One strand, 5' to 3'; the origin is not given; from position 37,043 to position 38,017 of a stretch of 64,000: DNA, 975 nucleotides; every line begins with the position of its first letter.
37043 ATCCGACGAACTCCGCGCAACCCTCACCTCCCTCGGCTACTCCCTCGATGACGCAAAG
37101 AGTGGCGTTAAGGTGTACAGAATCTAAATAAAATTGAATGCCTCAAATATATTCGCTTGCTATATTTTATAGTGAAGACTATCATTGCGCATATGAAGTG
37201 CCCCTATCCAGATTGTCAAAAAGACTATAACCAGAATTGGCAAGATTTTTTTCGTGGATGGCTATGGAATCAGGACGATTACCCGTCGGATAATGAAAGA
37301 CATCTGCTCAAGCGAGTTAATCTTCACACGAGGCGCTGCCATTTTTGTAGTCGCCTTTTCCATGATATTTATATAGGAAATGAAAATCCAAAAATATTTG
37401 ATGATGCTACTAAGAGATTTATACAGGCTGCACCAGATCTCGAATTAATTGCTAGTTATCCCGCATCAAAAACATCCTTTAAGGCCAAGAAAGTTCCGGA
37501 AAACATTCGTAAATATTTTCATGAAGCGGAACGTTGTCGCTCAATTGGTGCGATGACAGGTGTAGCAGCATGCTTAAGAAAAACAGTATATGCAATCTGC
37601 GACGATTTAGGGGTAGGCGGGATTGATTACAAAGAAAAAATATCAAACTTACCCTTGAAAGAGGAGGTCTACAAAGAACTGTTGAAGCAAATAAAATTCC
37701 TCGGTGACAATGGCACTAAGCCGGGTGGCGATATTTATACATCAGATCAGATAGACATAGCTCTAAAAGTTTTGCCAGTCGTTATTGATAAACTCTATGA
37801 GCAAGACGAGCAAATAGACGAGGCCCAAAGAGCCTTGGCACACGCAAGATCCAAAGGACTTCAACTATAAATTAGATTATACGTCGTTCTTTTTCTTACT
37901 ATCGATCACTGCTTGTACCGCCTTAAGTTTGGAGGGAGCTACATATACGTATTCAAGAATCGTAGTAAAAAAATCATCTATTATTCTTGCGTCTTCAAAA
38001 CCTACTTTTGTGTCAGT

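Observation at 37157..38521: Convergent pair of zinc-ribbon + DUF4145 (HEPN-like) paralogs wedged between cysS and leuS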

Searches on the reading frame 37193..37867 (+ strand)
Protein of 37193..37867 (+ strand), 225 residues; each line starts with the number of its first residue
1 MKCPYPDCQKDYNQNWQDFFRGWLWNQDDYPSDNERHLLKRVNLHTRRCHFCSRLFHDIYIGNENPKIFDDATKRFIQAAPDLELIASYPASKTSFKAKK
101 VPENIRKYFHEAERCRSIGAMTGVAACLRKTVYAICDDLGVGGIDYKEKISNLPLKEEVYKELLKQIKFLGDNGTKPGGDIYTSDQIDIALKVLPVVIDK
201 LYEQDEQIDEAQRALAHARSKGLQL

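Call 3: search_protein_families(library=pfam, proteins=[window:37193-37867:+], max_evalue=1)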
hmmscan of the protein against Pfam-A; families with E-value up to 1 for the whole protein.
window:37193-37867:+ (225 aa): 1 family
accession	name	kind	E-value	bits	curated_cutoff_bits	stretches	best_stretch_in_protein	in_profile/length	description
PF13643.11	DUF4145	-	9.1e-06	26.1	23.1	1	111-193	2-86/88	Domain of unknown function (DUF4145)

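Call 4: search_protein_families(library=padloc, proteins=[window:37193-37867:+], max_evalue=1)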
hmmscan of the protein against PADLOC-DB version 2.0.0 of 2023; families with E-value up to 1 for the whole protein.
window:37193-37867:+ (225 aa): 1 family
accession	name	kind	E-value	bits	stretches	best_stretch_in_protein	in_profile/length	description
PDLC04109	PD-T7-4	-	1.4e-06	25.9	1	91-219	68-199/211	-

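Call 5: search_protein_families(library=ncbifam, proteins=[window:37193-37867:+], max_evalue=1)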
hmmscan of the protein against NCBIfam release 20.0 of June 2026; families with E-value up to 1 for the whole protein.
window:37193-37867:+ (225 aa): 0 families

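Call 7: search_protein_families(library=phrogs, proteins=[window:37193-37867:+], max_evalue=1)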
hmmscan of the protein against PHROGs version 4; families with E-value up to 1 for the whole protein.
window:37193-37867:+ (225 aa): 3 families
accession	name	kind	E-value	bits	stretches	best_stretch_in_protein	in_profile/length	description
phrog_1305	-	DNA, RNA and nucleotide metabolism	5e-17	63.1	1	46-213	49-217/226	DNA binding protein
phrog_33814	-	unknown function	0.0012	20.3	1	172-220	32-80/94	-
phrog_10675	-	unknown function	0.15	13.3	1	40-100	25-85/98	-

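Call 15: search_solved_structures(query=window:37193-37867:+, max_evalue=1, show_alignments=2)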
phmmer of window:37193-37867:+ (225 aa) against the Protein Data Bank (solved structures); distinct sequences matched with E-value up to 1: 1.
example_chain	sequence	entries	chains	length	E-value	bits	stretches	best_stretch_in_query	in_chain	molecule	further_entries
5cwg_A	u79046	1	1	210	0.68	12.7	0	181-219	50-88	Designed helical repeat protein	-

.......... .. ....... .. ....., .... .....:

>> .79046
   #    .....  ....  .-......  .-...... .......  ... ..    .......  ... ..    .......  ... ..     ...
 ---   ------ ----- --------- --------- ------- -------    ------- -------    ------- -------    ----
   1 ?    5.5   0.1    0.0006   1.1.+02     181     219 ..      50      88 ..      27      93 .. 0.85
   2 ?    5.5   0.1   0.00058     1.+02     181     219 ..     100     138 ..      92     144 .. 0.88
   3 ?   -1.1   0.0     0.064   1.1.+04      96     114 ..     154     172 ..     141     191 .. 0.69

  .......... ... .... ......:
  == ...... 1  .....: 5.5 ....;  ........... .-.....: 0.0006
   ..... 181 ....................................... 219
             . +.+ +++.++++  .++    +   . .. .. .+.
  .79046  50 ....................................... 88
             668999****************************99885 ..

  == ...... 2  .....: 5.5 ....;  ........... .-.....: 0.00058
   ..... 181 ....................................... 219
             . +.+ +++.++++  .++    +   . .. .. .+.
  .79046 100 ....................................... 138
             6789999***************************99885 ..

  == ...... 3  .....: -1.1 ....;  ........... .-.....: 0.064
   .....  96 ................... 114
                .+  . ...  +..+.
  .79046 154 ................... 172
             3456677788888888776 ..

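Call 17: find_homologous_proteins(query=window:37193-37867:+, max_evalue=0.001)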
Query window:37193-37867:+ (225 aa): 82 proteins with E <= 0.001 among 243 candidates.
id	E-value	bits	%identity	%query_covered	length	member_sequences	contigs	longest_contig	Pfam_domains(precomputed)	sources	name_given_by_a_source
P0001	4.0e-153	526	100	100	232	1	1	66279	PF13643.12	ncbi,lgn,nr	ncbi:MAG: hypothetical protein JWO50_839 [Candidatus Kaiserbacteria bacterium]|nr:hypothetical prote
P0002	2.3e-120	418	77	100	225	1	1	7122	PF13643.12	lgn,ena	-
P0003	1.3e-119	416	79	100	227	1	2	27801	PF13643.12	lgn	-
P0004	2.0e-98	347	67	100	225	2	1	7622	-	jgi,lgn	-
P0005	5.8e-95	335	65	100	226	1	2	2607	PF13643.12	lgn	-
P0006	6.6e-91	322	64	100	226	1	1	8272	PF13643.12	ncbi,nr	ncbi:DUF4145 domain-containing protein [Patescibacteria group bacterium]|nr:DUF4145 domain-containin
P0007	3.0e-88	313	63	99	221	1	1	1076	-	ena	-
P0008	5.3e-84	299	61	99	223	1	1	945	-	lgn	-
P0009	1.3e-73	265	54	100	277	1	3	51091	-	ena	-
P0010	2.8e-72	261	65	83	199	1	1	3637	-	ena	-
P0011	3.9e-71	257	54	98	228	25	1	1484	-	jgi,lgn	-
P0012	4.9e-71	257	55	98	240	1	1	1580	-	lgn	-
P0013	2.7e-70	255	53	98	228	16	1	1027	-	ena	-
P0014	3.6e-70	254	52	100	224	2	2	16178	PF13643.12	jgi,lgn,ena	-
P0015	1.2e-69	252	48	100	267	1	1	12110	-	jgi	-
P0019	7.4e-68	247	54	98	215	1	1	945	PF13643.12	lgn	-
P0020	1.1e-67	246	51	98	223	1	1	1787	PF13643.12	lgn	-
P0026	7.3e-66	240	49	98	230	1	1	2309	PF13643.12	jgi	-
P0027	8.1e-66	240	49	98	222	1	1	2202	PF13643.12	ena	-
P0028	2.8e-65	238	49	98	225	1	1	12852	PF13643.12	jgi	jgi:hypothetical protein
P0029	6.2e-65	237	52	98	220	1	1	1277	PF13643.12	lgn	-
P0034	2.8e-63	232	51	98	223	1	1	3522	PF13643.12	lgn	-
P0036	4.1e-63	231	48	100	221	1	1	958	PF13643.12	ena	-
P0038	7.5e-63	230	49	98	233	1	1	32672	PF13643.12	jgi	jgi:hypothetical protein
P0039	8.7e-63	230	52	100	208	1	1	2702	PF13643.12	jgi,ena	-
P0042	2.2e-62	229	52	98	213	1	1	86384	PF13643.12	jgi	jgi:hypothetical protein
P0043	1.1e-60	223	47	98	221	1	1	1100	PF13643.12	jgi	jgi:hypothetical protein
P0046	1.2e-59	220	48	98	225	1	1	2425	PF13643.12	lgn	-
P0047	1.5e-59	219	47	98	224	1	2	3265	PF13643.12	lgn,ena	-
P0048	5.3e-59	218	46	99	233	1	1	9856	PF13643.12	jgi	-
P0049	1.2e-58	216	45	98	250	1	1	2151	PF13643.12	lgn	-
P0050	3.3e-58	215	46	98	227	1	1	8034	PF13643.12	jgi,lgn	jgi:hypothetical protein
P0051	4.6e-58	215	50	98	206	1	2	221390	PF13643.12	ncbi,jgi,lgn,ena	-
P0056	9.3e-57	210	48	100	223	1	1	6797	-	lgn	-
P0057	2.0e-56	209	48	98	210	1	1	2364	PF13643.12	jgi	-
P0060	5.8e-55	204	46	98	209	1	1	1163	PF13643.12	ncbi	-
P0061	6.0e-55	204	47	97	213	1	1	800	PF13643.12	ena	-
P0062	5.1e-54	201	46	98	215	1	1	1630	PF13643.12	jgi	jgi:hypothetical protein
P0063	8.2e-54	201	47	97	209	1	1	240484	PF13643.12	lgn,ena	-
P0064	2.0e-53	199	46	98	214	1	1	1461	PF13643.12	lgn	-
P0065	2.8e-53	199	48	98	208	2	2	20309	PF13643.12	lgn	-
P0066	1.2e-52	197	44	98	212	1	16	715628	PF13643.12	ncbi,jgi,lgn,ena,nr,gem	ncbi:DUF4145 domain-containing protein [Candidatus Peregrinibacteria bacterium]|jgi:hypothetical pro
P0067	2.2e-52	196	45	98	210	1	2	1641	PF13643.12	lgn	-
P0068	2.2e-52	196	46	100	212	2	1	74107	PF13643.12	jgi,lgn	-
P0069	2.8e-52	196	44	98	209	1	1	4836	PF13643.12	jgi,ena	-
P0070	4.3e-52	195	44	98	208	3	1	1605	PF13643.12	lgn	-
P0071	1.2e-51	194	51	81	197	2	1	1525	PF13643.12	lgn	-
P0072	2.8e-51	192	45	100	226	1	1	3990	PF13643.12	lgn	-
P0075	5.8e-51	191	43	98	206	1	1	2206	PF13643.12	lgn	-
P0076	6.1e-51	191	46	98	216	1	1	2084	PF13643.12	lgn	-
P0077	1.7e-50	190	44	99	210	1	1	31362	PF13643.12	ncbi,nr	ncbi:DUF4145 domain-containing protein [Candidatus Shapirobacteria bacterium]|nr:DUF4145 domain-cont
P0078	1.8e-50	190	45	100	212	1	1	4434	PF13643.12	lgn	-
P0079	3.9e-49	185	46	94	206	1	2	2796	PF13643.12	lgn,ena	-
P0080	9.3e-49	184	60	63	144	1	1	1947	PF13643.12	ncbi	-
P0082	1.0e-37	148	56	56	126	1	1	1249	PF13643.12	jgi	-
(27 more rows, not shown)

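Call 23: find_related_loci(query=A2, collection=genome_contigs, flank=10000)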
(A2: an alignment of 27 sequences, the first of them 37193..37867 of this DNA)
Query A2 (225 aa) in genome_contigs; peptide patterns used: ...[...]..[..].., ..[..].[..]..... (x = any residue, [..] = any of these).
127 stretches matched a pattern; 7 encode a relative of the query (tblastn E <= 1e-3); 7 distinct loci.
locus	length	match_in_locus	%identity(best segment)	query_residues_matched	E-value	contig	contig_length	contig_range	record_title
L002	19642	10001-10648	51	1-220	3e-70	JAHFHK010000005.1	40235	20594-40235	MAG: Candidatus Uhrbacteria bacterium isolate nzgw337 NODE_1324_length_40236_cov_3.215954, whole genome shotgun sequence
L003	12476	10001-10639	49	1-220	7e-67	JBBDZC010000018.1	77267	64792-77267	MAG: Candidatus Andersenbacteria bacterium isolate LejiaD_51_235 Lejia_D_638_length_77267_cov_146, whole genome shotgun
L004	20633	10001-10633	44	1-221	4e-60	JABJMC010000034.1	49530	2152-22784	MAG: Candidatus Peregrinibacteria bacterium isolate SI075_bin129 k141_1739907, whole genome shotgun sequence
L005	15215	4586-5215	44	1-223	1e-56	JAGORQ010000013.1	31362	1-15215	Candidatus Shapirobacteria bacterium isolate Gw_Eff_bin_278 Gw_Eff_2702_length_31362_cov_4.991772, whole genome shotgun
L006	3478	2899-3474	44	1-202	1e-53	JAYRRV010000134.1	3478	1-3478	MAG: Candidatus Gracilibacteria bacterium isolate XM1_ASGE3bin.38 k141_649934, whole genome shotgun sequence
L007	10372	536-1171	42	1-220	5e-52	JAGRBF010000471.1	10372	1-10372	MAG: Calditrichaeota bacterium isolate HKST-UBA06 2012-05-30_1_(paired)_contig_206577, whole genome shotgun sequence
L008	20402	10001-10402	33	84-221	2e-18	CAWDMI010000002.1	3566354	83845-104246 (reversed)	MAG: uncultured delta proteobacterium isolate MFD04944.bin.2.54 genome assembly, contig: contig_25315, whole genome shot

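Call 24: find_related_loci(query=A2, collection=metagenome_contigs, flank=10000)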
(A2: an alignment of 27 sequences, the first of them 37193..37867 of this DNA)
Query A2 (225 aa) in metagenome_contigs; peptide patterns used: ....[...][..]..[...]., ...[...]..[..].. (x = any residue, [..] = any of these).
155 stretches matched a pattern; 23 encode a relative of the query (tblastn E <= 1e-3); 23 distinct loci.
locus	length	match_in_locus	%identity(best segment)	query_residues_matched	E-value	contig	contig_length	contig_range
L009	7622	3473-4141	67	1-224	7e-104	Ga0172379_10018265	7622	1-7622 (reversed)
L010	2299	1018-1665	56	1-220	4e-81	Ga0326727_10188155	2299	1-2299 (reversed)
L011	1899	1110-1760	55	1-220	2e-81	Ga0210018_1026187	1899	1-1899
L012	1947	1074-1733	53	1-221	2e-80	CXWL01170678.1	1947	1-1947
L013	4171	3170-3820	54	1-220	2e-77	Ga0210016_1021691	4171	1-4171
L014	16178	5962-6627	52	1-225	9e-77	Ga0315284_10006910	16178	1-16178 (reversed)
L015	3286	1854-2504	51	1-220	2e-74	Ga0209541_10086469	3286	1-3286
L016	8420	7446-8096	52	1-220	3e-73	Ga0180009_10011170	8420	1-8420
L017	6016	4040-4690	52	1-224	6e-73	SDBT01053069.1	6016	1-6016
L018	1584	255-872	52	1-224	3e-74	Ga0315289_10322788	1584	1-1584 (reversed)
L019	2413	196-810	52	1-208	1e-70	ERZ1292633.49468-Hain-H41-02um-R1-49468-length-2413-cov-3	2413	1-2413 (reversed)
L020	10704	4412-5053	50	1-220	2e-68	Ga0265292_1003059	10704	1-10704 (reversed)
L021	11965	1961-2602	48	1-220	7e-68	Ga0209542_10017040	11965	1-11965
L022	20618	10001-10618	50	1-221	4e-64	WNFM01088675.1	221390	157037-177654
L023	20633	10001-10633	44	1-221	7e-60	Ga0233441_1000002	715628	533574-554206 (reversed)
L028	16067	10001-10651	54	1-220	2e-76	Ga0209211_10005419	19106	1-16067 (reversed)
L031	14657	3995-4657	51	1-224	7e-75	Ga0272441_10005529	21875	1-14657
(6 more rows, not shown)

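Call 27: find_encoding_contigs(protein=P0003, flank=10000, max_places=4)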
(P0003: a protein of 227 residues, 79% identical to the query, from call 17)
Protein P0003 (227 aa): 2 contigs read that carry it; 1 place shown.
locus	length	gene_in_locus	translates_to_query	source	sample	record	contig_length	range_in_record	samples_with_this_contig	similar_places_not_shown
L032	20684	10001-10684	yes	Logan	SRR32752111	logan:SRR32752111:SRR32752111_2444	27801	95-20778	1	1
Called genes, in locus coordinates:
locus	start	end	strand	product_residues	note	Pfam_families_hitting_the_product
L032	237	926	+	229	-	-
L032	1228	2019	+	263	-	PF01909:NTP_transf_2 (weak), PF18765:Polbeta (weak)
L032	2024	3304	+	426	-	PF00534:Glycos_transf_1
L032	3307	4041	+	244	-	PF18922:DUF5672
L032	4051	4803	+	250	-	-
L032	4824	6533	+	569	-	PF00535:Glycos_transf_2, PF01697:Glyco_transf_92 (weak), PF01075:Glyco_transf_9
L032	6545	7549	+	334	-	PF01170:UPF0020, PF13847:Methyltransf_31 (weak)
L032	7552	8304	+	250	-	PF04230:PS_pyruv_trans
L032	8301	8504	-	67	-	-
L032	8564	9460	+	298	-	-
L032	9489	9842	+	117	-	-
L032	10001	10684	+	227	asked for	PF13643:DUF4145 (weak)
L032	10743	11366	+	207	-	PF09335:VTT_dom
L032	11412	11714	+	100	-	-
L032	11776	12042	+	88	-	PF03891:DUF333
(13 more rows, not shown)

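Call 28: find_encoding_contigs(protein=P0002, flank=10000, max_places=4)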
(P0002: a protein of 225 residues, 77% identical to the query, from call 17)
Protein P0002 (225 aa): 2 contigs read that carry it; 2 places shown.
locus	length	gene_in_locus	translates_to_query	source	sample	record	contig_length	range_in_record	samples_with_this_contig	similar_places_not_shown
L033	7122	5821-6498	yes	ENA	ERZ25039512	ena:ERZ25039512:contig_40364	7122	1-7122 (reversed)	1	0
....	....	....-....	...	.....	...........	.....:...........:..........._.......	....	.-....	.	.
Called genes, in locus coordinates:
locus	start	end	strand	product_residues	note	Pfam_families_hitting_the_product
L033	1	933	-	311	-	?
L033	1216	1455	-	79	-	PF00239:Resolvase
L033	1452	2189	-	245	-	PF23343:REP_ORF2-G2P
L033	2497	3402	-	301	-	-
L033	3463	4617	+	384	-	PF13651:EcoRI_methylase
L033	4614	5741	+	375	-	PF03235:GmrSD_N, PF01844:HNH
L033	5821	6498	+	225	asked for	PF13643:DUF4145 (faint)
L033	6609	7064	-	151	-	PF04140:ICMT, PF04191:PEMT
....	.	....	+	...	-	?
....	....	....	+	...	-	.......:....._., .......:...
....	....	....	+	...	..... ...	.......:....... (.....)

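Call 34: find_related_loci(query=A2, collection=viral_contigs, flank=10000)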
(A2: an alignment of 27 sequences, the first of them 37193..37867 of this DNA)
Query A2 (225 aa) in viral_contigs; peptide patterns used: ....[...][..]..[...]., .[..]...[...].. (x = any residue, [..] = any of these).
13 stretches matched a pattern, but none encodes a relative of the query by tblastn (E <= 1e-3).

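Call 41: predict_structure(alignment_id=A2)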
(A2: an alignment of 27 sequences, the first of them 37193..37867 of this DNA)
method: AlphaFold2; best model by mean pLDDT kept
length: 225 residues; sequences in the alignment: 27
mean_pLDDT: 84.3   pTM: 0.63
mean pLDDT of the five models: 84.3, 81.6, 80.7, 80.4, 78.5
residues with pLDDT >= 90: 71; 70-90: 131; 50-70: 22; < 50: 1
segments of 3 or more residues with pLDDT < 50: none
pLDDT, mean of each block of 10 residues (from residue 1): 78 77 84 85 91 90 87 85 86 78 92 87 91 95 93 89 90 75 81 90 73 71 60
secondary structure, 60 per line:
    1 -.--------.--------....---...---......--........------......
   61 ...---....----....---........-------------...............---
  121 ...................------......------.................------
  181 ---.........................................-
elements in order: E20-23 H33-38 E41-48 E55-63 E67-70 E75-78 E82-89 H103-117 H121-139 H146-151 H158-174 H184-224

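Call 45: search_protein_representatives(alignment_id=A2)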
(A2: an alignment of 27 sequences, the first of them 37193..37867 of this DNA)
Query: 27 sequences, 222 profile positions. Proteins with E-value up to 0.001 (for the whole library): 665; up to 1e-10: 52; up to 1e-30: 15. The best 150 are listed.
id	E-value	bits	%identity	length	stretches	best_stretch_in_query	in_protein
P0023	6.9e-98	342.9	-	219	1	1-221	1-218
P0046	7.0e-91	320.0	-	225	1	1-217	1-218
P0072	5.5e-86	304.0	-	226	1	1-221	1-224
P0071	5.3e-68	245.2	-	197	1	39-219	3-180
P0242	3.5e-59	216.3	-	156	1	74-219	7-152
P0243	4.8e-50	186.5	-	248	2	16-219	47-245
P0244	2.2e-45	171.2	-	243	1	1-215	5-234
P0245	2.8e-44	167.6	-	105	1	118-220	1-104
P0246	5.6e-44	166.6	-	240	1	36-221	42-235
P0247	2.0e-43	164.8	-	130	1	110-221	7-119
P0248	8.6e-43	162.8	-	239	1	2-219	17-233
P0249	5.3e-40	153.6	-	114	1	102-191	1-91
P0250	2.0e-39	151.8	-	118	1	1-117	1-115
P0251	8.5e-35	136.6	-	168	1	75-214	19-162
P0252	2.2e-32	128.7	-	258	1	1-218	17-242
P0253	1.0e-27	113.5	-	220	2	73-220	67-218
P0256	4.6e-21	91.7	-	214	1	24-214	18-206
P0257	7.5e-18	81.2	-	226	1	74-213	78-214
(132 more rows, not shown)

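Call 48: fold_search(model_id=the predicted structure, library=pdb)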
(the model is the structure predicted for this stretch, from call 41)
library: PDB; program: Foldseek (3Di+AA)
matches with E <= 10: 205; with E <= 0.001: 0
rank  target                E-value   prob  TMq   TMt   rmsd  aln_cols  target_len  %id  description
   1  4bwk_A                4.1e-02  0.54  0.27  0.17  15.7       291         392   12  Structure of Neurospora crassa PAN3 pseudokinase (released 2013-08-21)
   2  4bwx_B                1.3e-01  0.35  0.27  0.17  16.0       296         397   10  Structure of Neurospora crassa PAN3 pseudokinase mutant (released 2013-08-21)
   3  4bwk_B                1.7e-01  0.25  0.26  0.17  16.0       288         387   11  Structure of Neurospora crassa PAN3 pseudokinase (released 2013-08-21)
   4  4czy_D                1.9e-01  0.28  0.27  0.17  16.1       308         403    9  Complex of Neurospora crassa PAN2 (WD40-CS1) with PAN3 (pseudokinase and C-term) (released 2014-06-04)
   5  2hsb                  3.1e-01  0.99  0.37  0.62   3.1       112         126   14  Crystal structure of a hepn domain containing protein (af_0298) from archaeoglobus fulgidus at 1.95 A resolution (released 2006-08-15)
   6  9sob_Q                3.6e-01  0.47  0.16  0.11  11.6        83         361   17  Structural Model of the Nuclear Pore Complex in Arabidopsis thaliana (released 2025-11-05)
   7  7ae6_B                4.3e-01  0.69  0.30  0.43   6.4       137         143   14  Crystal structure of di-AMPylated HEPN(R102A) toxin (released 2020-12-30)
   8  7tcd                  4.3e-01  0.12  0.19  0.12  21.9       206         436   10  LOV2-DARPIN fusion: D13 (released 2023-07-05)
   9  4cyi_G                5.1e-01  0.12  0.23  0.15  16.5       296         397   11  Chaetomium thermophilum Pan3 (released 2014-06-11)
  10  7oca_I                5.1e-01  0.10  0.17  0.20  18.1       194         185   13  Resting state full-length GluA1/A2 heterotertramer in complex with TARP gamma 8 and CNIH2 (released 2021-06-09)
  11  4bwx_A                5.1e-01  0.10  0.21  0.14  19.3       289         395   11  Structure of Neurospora crassa PAN3 pseudokinase mutant (released 2013-08-21)
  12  9a72_A                5.1e-01  0.09  0.17  0.14  35.8       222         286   14  Integrative model of YFMS-CHEW by crosslinking MS and deep learning (released 2024-09-18)
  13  7bxo_G                5.4e-01  0.90  0.35  0.55   3.7       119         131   10  Crystal structure of the toxin-antitoxin with AMP-PNP (released 2020-09-30)
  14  1mm8_A                6.0e-01  0.06  0.18  0.11  19.7       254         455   11  Crystal structure of Tn5 Transposase complexed with ME DNA (released 2002-12-13)
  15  4czy_B                6.3e-01  0.15  0.26  0.17  15.8       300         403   10  Complex of Neurospora crassa PAN2 (WD40-CS1) with PAN3 (pseudokinase and C-term) (released 2014-06-04)
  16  1wol                  6.7e-01  0.89  0.35  0.60   3.6       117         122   11  Crystal Structure of ST0689, an archaeal HEPN homologue (released 2005-11-22)
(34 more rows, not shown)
